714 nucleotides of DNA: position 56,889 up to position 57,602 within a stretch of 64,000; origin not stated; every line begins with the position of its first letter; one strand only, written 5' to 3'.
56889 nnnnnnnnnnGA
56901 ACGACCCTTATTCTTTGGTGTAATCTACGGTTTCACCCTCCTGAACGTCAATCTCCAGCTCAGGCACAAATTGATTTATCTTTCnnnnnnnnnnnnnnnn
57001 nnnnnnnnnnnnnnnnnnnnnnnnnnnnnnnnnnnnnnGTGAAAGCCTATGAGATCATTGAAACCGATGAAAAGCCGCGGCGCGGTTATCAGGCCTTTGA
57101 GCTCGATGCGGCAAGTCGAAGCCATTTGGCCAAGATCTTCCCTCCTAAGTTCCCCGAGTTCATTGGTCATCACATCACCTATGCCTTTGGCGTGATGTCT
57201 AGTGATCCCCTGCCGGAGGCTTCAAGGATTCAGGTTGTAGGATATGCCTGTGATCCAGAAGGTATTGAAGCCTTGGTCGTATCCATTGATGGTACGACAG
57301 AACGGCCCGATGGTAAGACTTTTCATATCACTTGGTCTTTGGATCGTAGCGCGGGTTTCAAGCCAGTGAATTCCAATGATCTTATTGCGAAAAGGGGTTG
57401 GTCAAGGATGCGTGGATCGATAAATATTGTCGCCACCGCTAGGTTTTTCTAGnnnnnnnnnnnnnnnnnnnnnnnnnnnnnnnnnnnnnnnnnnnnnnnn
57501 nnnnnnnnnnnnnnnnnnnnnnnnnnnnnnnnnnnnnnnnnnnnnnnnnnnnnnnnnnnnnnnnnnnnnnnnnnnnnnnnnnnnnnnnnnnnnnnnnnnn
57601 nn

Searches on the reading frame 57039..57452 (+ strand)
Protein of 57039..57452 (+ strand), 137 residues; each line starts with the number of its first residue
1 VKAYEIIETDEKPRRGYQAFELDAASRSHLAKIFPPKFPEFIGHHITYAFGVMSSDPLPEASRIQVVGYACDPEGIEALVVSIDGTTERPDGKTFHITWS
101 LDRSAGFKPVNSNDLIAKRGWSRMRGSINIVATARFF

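Call 4: search_protein_families(library=pfam, proteins=[window:57039-57452:+], max_evalue=1)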
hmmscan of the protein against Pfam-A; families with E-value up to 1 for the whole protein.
window:57039-57452:+ (137 aa): 0 families

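Call 5: search_protein_families(library=phrogs, proteins=[window:57039-57452:+], max_evalue=0.1)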
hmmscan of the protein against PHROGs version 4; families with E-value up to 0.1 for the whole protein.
window:57039-57452:+ (137 aa): 1 family
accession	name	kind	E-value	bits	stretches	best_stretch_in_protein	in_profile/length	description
phrog_36523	-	unknown function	2.8e-36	125.5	1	15-123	2-111/134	-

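Call 90: search_protein_families(library=ncbifam, proteins=[window:57039-57452:+], max_evalue=0.1)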
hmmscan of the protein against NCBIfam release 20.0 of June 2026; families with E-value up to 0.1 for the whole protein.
window:57039-57452:+ (137 aa): 0 families

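Call 103: search_solved_structures(query=window:57039-57452:+, max_evalue=10)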
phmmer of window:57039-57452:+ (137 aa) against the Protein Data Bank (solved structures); distinct sequences matched with E-value up to 10: 1.
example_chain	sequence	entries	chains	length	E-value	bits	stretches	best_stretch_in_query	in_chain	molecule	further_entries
9e2g_0A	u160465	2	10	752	0.68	13.5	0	38-63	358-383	EF-hand domain-containing family member C2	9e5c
